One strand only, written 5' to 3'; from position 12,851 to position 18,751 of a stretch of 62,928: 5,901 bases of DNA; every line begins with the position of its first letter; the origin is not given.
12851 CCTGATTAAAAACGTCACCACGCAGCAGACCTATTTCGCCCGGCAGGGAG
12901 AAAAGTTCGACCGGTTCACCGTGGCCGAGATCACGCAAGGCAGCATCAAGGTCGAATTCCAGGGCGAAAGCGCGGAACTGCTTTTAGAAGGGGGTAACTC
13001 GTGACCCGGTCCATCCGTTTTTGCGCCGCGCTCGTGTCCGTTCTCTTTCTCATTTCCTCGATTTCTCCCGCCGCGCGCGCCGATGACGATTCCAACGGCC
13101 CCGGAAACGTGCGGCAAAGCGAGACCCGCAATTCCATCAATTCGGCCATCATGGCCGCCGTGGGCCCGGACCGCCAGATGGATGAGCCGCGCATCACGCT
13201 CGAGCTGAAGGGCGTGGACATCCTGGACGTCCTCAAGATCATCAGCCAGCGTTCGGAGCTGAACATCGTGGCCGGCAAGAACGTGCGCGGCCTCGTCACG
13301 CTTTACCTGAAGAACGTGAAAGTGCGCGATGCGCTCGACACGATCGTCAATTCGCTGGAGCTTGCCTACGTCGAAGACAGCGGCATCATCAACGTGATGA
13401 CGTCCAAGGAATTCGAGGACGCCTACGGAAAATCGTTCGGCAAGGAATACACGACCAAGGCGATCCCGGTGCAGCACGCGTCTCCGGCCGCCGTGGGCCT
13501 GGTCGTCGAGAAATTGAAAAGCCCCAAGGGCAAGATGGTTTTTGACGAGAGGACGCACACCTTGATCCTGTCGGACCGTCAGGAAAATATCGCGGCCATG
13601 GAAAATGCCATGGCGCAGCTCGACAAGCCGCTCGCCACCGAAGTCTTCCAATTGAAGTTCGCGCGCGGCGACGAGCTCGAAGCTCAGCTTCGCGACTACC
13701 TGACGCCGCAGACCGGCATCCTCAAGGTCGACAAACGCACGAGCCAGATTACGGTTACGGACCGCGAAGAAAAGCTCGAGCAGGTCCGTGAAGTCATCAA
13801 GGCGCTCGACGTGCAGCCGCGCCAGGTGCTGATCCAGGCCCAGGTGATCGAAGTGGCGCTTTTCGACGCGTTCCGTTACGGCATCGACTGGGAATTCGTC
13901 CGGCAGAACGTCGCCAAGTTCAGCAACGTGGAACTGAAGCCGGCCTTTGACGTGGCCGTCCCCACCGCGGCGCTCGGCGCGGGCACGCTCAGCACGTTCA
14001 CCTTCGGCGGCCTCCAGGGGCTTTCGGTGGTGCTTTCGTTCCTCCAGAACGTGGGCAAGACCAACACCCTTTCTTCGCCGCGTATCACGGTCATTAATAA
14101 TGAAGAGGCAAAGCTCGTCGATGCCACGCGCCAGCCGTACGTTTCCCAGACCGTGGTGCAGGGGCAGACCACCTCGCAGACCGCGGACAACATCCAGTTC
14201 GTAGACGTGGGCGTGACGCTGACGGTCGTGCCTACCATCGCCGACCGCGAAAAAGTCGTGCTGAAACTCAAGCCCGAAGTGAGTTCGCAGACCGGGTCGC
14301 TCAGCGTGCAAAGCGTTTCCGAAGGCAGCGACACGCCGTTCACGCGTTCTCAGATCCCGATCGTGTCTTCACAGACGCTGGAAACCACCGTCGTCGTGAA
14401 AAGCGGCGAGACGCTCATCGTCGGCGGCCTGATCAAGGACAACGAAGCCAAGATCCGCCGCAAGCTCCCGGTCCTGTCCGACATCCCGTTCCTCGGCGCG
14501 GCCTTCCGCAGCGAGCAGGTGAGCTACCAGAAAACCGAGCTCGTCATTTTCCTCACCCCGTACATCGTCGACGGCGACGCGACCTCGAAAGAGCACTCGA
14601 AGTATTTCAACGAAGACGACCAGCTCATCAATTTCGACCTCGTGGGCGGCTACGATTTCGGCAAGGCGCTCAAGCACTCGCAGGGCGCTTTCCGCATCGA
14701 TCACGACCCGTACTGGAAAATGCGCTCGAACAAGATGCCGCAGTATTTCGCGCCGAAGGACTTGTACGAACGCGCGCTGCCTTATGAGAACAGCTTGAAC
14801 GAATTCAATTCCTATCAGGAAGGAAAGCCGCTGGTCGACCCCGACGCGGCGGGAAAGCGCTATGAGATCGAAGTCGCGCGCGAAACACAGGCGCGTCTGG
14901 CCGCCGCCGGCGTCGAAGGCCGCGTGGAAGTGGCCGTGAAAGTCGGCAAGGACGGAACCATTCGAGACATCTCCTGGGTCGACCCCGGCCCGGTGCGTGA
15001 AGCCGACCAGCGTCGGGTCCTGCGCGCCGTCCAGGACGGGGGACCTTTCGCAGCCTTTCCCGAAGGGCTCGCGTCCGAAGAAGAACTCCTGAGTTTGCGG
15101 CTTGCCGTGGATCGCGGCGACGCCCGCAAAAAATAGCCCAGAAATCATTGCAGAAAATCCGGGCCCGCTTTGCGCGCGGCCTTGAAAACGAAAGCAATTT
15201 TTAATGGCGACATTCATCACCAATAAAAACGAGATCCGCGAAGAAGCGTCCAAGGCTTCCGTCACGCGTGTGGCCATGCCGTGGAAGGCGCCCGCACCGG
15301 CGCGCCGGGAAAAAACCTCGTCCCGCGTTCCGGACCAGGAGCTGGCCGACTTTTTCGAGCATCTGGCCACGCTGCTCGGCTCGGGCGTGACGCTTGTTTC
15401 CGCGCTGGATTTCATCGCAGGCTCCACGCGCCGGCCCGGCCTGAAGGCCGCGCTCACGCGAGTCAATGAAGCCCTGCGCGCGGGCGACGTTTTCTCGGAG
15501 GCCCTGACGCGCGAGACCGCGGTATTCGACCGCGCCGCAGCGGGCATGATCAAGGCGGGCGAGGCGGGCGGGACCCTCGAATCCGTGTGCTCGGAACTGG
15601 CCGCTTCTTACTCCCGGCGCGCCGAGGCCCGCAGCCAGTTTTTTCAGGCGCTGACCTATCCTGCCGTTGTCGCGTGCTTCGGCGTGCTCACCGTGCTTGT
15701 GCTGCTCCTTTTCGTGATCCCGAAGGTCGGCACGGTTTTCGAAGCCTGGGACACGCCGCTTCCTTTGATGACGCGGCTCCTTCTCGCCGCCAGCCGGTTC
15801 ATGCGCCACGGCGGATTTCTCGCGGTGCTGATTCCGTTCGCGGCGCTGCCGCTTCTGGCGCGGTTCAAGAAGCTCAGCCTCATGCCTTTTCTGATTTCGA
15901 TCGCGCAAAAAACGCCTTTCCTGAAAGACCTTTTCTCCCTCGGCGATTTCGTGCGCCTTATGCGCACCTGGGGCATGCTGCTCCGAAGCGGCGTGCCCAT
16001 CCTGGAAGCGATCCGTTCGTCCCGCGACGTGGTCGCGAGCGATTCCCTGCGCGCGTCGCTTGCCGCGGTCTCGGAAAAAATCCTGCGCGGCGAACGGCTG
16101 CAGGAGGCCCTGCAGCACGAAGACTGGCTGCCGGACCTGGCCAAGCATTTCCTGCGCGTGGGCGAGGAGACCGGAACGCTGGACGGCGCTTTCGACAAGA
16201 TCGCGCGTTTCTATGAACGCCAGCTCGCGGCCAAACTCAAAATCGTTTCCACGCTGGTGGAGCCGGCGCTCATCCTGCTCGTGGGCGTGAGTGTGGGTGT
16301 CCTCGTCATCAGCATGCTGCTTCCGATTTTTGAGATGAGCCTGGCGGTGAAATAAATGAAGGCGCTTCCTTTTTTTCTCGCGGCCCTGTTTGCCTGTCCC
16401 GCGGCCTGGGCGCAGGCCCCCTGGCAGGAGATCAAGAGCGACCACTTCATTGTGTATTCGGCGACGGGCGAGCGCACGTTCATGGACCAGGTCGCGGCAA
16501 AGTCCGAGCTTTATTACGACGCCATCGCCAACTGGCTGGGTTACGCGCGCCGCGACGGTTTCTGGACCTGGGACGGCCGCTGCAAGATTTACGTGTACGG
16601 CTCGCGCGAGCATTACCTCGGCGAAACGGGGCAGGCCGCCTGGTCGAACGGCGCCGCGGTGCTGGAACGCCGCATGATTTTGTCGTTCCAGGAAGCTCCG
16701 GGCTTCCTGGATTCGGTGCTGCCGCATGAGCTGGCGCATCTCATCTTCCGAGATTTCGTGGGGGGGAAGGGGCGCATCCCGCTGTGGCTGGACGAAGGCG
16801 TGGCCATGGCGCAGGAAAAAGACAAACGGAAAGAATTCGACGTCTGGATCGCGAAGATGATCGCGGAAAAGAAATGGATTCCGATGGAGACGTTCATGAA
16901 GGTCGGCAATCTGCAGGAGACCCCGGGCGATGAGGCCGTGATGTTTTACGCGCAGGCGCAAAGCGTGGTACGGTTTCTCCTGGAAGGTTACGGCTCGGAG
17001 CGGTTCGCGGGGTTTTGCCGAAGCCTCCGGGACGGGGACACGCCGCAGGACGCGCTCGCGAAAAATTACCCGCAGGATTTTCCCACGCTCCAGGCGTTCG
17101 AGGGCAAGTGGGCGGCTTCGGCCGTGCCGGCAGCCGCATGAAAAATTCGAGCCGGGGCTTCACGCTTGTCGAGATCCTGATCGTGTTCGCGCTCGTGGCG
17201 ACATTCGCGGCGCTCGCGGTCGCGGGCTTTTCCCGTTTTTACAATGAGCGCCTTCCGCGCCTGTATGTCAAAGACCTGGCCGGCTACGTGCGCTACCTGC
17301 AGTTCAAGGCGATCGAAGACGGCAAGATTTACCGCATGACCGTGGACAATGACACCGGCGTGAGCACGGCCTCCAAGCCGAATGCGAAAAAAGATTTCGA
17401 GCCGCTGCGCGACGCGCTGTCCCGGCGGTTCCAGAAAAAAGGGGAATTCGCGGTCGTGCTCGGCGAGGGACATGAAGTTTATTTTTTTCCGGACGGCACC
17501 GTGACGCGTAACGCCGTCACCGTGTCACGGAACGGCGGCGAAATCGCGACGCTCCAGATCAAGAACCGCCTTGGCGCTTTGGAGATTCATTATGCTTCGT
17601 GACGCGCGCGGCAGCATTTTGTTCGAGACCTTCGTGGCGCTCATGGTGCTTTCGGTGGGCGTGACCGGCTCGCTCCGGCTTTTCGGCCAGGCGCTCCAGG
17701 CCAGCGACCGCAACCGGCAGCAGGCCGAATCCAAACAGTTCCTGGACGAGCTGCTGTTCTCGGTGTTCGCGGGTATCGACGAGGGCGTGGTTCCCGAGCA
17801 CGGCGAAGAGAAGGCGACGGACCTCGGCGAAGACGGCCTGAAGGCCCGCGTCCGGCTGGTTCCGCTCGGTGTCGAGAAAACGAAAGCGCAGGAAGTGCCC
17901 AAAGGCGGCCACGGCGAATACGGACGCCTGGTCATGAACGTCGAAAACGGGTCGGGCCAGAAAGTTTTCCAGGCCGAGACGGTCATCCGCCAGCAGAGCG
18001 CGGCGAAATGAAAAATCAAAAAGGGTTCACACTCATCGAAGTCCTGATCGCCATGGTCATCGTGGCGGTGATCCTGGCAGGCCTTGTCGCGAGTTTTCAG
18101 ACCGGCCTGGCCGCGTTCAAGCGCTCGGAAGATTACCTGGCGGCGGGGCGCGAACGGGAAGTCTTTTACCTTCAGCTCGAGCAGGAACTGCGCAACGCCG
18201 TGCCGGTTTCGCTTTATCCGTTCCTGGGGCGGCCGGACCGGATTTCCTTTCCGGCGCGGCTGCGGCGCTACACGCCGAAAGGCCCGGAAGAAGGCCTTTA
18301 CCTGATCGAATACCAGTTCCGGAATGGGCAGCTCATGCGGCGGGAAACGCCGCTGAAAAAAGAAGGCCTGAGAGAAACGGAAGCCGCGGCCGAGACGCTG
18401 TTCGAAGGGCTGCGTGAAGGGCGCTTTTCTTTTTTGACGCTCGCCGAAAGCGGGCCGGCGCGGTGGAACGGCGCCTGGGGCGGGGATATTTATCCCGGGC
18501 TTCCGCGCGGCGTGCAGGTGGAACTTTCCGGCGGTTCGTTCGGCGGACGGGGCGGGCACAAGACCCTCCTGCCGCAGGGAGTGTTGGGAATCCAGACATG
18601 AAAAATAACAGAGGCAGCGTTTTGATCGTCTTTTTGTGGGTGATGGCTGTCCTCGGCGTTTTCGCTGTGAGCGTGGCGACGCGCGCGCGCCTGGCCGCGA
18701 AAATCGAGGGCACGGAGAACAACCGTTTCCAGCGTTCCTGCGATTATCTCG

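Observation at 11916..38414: T2SS-like operon physically fused to a PEP-CTERM protein, two >2000-aa Ig-repeat proteins and a lectin-like protein: candidate dedicated secretion/adhesion island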

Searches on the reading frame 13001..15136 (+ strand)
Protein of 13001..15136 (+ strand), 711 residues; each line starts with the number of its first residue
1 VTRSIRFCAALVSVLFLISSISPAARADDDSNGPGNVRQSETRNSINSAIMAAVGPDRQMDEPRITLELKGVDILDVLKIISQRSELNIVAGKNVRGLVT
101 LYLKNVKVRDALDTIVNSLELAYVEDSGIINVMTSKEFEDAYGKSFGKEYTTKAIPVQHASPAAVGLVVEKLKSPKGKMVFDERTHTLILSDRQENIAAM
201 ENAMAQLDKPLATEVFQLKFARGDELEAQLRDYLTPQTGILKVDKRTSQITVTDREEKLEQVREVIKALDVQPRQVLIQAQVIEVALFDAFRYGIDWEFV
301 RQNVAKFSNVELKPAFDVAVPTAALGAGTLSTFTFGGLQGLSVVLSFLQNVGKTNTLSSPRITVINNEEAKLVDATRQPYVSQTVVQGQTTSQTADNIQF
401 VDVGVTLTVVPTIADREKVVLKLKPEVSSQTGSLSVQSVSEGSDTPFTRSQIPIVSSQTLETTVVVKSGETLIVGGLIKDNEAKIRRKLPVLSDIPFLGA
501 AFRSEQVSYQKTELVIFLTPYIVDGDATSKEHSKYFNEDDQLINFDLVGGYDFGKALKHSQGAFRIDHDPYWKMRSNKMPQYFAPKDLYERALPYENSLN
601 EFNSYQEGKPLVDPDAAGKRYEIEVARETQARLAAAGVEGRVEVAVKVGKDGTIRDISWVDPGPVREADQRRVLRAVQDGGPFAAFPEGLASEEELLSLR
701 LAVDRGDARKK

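Call 4: search_protein_families(library=pfam, proteins=[window:13001-15136:+], max_evalue=0.01)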
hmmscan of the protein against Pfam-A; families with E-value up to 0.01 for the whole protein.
window:13001-15136:+ (711 aa): 4 families
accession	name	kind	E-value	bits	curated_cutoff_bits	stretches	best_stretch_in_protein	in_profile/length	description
PF00263.26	Secretin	-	1.3e-43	148.9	27.5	1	348-524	2-169/169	Bacterial type II and III secretion system protein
PF03958.22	Secretin_N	-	3e-23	82.2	28.2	2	213-275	1-69/69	Bacterial type II/III secretion system short domain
PF21305.2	type_II_gspD_N0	-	0.0016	18.7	27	1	68-121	2-56/71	GspD-like, N0 domain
PF07660.19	STN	-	0.0073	16.5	28.4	0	87-131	1-48/52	Secretin and TonB N terminus short domain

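Call 10: search_protein_families(library=ncbifam, proteins=[window:13001-15136:+], max_evalue=0.01)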
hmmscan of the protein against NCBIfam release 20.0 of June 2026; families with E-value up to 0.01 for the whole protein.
window:13001-15136:+ (711 aa): 10 families
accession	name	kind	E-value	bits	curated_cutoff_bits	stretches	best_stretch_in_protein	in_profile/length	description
TIGR02517.1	type_II_gspD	equivalog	1e-71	242.2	351.35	2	244-528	306-595/600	type II secretion system secretin GspD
TIGR02515.1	IV_pilus_PilQ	subfamily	3.1e-70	237.3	284.35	2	210-523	96-427/428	type IV pilus secretin PilQ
TIGR02519.1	pilus_MshL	equivalog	4.2e-55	186.8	250.2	1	243-523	3-290/290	pilus (MSHA type) biogenesis protein MshL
NF010083.0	PRK13568.1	equivalog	1e-47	162.8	554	2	225-523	135-417/419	DNA uptake porin HofQ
NF007851.2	PRK10560.1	exception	1.9e-41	142.3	598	2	201-524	107-410/412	DNA uptake porin HofQ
TIGR02516.1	type_III_yscC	equivalog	7.5e-38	130.3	238.45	1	239-524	199-462/463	type III secretion system outer membrane ring subunit SctC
TIGR02520.1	pilus_B_mal_scr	equivalog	3.9e-25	88.4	287.65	1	224-520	222-511/513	PilN family type IVB pilus formation outer membrane protein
NF042912.1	Amuc_1098_fam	equivalog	7.3e-22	77.2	750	1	399-525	660-798/805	Amuc_1098 family type IV pilus outer membrane protein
NF011873.0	PRK15346.1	equivalog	5.4e-21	74.8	524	1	238-508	235-479/499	EscC/YscC/HrcC family type III secretion system outer membrane ring protein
TIGR01352.1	tonB_Cterm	subfamily_domain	1.9e-05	24.9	27.1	1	632-689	6-62/76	TonB family protein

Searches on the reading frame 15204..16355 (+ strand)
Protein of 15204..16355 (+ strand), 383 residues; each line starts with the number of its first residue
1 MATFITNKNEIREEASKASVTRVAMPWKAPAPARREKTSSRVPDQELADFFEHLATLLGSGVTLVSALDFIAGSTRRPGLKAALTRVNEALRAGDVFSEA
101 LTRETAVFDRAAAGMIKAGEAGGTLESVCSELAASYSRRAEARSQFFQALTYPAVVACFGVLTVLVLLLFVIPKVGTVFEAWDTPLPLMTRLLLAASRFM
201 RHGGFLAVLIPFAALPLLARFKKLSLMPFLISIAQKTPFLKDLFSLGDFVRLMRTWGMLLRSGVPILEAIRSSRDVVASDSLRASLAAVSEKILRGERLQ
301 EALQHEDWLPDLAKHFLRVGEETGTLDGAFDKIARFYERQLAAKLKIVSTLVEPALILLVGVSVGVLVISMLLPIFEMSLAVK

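Call 4: search_protein_families(library=pfam, proteins=[window:15204-16355:+], max_evalue=0.01)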
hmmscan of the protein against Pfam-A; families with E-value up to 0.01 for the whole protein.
window:15204-16355:+ (383 aa): 1 family
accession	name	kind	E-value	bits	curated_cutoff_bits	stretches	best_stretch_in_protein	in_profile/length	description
PF00482.28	T2SSF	-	4.8e-55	185.3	25.2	2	50-173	1-125/125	Type II secretion system (T2SS), protein F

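Call 10: search_protein_families(library=ncbifam, proteins=[window:15204-16355:+], max_evalue=0.01)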
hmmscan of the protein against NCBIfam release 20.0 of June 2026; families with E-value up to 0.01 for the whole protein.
window:15204-16355:+ (383 aa): 6 families
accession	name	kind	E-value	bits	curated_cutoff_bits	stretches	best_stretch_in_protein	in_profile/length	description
TIGR02120.1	GspF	equivalog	5.7e-76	256.3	424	1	28-379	46-398/401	type II secretion system inner membrane protein GspF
NF007861.0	PRK10573.1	equivalog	1.9e-66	224.8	401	1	38-381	52-397/401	protein transport protein HofC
NF052607.1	T4PiliAsmPilCThrm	equivalog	3.2e-57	194.5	700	1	45-378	66-400/406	type IV pilus assembly protein PilC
NF047826.1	T3SSXpsF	equivalog_domain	4.7e-53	180.5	650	1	41-382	62-404/405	type II secretion system protein XpsF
NF052606.1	T4PiliAsmPilCMyx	equivalog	2.2e-49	168.4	700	1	42-383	77-419/419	type IV pilus assembly protein PilC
NF041012.2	T4P_ComGB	equivalog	1.9e-35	122.8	240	1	47-378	3-330/332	competence type IV pilus assembly protein ComGB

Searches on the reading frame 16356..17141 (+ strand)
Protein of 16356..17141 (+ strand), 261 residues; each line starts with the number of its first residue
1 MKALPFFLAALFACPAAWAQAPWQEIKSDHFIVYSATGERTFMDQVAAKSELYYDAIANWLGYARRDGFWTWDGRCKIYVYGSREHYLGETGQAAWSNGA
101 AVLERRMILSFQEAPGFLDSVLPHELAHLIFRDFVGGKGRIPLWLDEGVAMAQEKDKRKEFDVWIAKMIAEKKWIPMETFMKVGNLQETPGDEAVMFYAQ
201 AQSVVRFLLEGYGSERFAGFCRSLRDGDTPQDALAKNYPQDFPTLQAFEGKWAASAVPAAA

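Call 4: search_protein_families(library=pfam, proteins=[window:16356-17141:+], max_evalue=0.01)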
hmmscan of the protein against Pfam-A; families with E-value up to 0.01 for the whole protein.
window:16356-17141:+ (261 aa): 1 family
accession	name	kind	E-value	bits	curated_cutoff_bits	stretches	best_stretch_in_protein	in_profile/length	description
PF13485.12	Peptidase_MA_2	-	1.2e-14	55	32.4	1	120-246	68-192/201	Peptidase MA superfamily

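Call 10: search_protein_families(library=ncbifam, proteins=[window:16356-17141:+], max_evalue=0.01)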
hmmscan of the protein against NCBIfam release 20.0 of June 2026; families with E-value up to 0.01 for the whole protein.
window:16356-17141:+ (261 aa): 1 family
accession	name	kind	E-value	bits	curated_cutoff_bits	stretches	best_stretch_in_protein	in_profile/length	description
NF033876.2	flagella_HExxH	equivalog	0.0058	16.1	205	1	114-253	125-260/384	flagellinolysin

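Call 87: search_solved_structures(query=window:16356-17141:+, max_evalue=1)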
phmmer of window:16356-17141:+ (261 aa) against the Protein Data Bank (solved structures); distinct sequences matched with E-value up to 1: 5.
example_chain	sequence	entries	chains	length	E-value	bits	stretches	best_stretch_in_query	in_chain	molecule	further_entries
4dmz_A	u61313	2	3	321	0.61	12.8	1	186-232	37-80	Putative uncharacterized protein pelD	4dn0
4euv_A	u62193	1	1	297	0.97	12.1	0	186-231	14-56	PelD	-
4eu0_A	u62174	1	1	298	0.97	12.1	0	186-231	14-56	PelD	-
4etz_A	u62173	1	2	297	0.97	12.1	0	186-231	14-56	PelD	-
4etx_A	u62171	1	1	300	0.98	12.1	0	186-231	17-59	PelD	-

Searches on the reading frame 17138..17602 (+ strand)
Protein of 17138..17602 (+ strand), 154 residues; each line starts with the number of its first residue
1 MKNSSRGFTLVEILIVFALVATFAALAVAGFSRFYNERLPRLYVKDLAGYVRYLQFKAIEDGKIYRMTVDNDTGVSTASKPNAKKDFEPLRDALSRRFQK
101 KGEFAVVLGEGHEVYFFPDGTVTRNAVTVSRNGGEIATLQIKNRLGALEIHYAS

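Call 4: search_protein_families(library=pfam, proteins=[window:17138-17602:+], max_evalue=0.01)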
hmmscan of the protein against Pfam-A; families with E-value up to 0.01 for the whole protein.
window:17138-17602:+ (154 aa): 1 family
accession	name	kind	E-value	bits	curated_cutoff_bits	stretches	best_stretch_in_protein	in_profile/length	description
PF07963.17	N_methyl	-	1e-06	28.5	21.2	1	3-27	2-26/27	Prokaryotic N-terminal methylation motif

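Call 10: search_protein_families(library=ncbifam, proteins=[window:17138-17602:+], max_evalue=0.01)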
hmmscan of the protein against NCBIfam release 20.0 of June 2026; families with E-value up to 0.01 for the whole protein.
window:17138-17602:+ (154 aa): 7 families
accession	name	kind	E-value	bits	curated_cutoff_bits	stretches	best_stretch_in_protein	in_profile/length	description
NF047827.1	T3SSXpsH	equivalog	2e-10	40.6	160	1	6-131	1-121/145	type II secretion system protein XpsH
NF040982.1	ComGD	equivalog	1.1e-07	32.4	70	1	6-103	2-90/139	competence type IV pilus minor pilin ComGD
TIGR01708.2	typeII_sec_gspH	equivalog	1.2e-07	31.9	80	1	5-72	1-68/169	type II secretion system minor pseudopilin GspH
NF007862.0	PRK10574.1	equivalog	0.00022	21.4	138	1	4-34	3-33/145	prepilin peptidase-dependent pilin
NF007800.0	PRK10506.1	equivalog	0.0003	20.7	158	1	3-70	6-73/163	prepilin peptidase-dependent protein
NF041775.1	typeIV_PilA_Myxo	equivalog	0.00031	20.8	400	1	5-35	10-40/214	type IV pilin protein PilA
TIGR02532.1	IV_pilin_GFxxxE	domain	0.0004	20.1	16.3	1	6-28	2-24/24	prepilin-type N-terminal cleavage/methylation domain-containing protein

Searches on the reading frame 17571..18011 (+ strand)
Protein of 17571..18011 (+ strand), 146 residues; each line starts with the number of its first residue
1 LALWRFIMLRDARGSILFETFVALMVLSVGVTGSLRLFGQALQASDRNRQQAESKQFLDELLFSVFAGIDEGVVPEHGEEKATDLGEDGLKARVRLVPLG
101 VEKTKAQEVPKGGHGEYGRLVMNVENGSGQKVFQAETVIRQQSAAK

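Call 4: search_protein_families(library=pfam, proteins=[window:17571-18011:+], max_evalue=0.01)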
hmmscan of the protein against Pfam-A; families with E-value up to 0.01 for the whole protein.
window:17571-18011:+ (146 aa): 0 families

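Call 10: search_protein_families(library=ncbifam, proteins=[window:17571-18011:+], max_evalue=0.01)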
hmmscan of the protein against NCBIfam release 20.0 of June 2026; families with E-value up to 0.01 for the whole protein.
window:17571-18011:+ (146 aa): 2 families
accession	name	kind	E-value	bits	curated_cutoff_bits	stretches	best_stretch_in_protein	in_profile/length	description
NF041013.1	T4P_ComGE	equivalog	0.0003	20.8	49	1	13-60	4-51/83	competence type IV pilus minor pilin ComGE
TIGR02523.1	type_IV_pilV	equivalog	0.00036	21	52.2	1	13-62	2-51/139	type IV pilus modification protein PilV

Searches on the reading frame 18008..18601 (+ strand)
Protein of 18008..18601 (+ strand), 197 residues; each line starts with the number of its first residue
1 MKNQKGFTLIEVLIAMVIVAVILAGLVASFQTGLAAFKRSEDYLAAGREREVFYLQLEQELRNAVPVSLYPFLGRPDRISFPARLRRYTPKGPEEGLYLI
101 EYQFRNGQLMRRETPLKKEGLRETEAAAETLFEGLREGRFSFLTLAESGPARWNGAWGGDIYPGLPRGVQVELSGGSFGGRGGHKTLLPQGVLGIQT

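Call 4: search_protein_families(library=pfam, proteins=[window:18008-18601:+], max_evalue=0.01)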
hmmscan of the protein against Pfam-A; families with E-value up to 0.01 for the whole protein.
window:18008-18601:+ (197 aa): 2 families
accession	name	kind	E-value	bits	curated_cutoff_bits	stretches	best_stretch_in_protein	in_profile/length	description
PF07963.17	N_methyl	-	2.5e-11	43.1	21.2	1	1-26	1-26/27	Prokaryotic N-terminal methylation motif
PF11612.13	T2SSJ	-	2.2e-06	28.4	28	1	92-174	51-129/140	Type II secretion system (T2SS), protein J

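Call 10: search_protein_families(library=ncbifam, proteins=[window:18008-18601:+], max_evalue=0.01)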
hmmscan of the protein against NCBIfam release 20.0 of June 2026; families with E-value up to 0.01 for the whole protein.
window:18008-18601:+ (197 aa): 19 families
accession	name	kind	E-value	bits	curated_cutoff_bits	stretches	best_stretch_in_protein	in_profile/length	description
TIGR02532.1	IV_pilin_GFxxxE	domain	2.9e-08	33.2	16.3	1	4-26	1-23/24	prepilin-type N-terminal cleavage/methylation domain-containing protein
NF041002.1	pilin_ComGF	equivalog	5.2e-07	30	80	1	4-64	1-59/139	competence type IV pilus minor pilin ComGF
NF006453.0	PRK08808.1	equivalog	1.5e-06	27.4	295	1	3-157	5-173/211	type II secretion system protein J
NF041013.1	T4P_ComGE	equivalog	6.7e-06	26.1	49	1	2-32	1-31/83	competence type IV pilus minor pilin ComGE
TIGR01707.1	gspI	equivalog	1e-05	25.9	44.35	1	6-43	1-38/101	type II secretion system minor pseudopilin GspI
TIGR01708.2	typeII_sec_gspH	equivalog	1.7e-05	24.9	80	1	4-31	1-28/169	type II secretion system minor pseudopilin GspH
NF007800.0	PRK10506.1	equivalog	7.7e-05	22.6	158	1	1-27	5-31/163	prepilin peptidase-dependent protein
NF007660.0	PRK10332.1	equivalog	0.0001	22.7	86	1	1-43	5-47/107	prepilin-type N-terminal cleavage/methylation domain-containing protein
NF007862.0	PRK10574.1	equivalog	0.0001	22.5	138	1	1-32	1-32/145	prepilin peptidase-dependent pilin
TIGR02523.1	type_IV_pilV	equivalog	0.00016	22.2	52.2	1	4-29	1-26/139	type IV pilus modification protein PilV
NF007848.0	PRK10557.1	equivalog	0.00034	20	120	1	2-28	8-34/192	prepilin peptidase-dependent protein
NF038303.1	EPS_HpsB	equivalog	0.00056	20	150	1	4-26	2-24/211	hormogonium polysaccharide secretion pseudopilin HpsB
TIGR01711.1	gspJ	equivalog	0.00071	19.4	64.85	0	5-34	1-30/192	type II secretion system minor pseudopilin GspJ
NF040999.1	pilin_ComGC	equivalog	0.00085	19.5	75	1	4-23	1-20/84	competence type IV pilus major pilin ComGC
NF038304.1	EPS_HpsC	equivalog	0.0011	18.5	200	1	2-28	18-44/318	hormogonium polysaccharide secretion pseudopilin HpsC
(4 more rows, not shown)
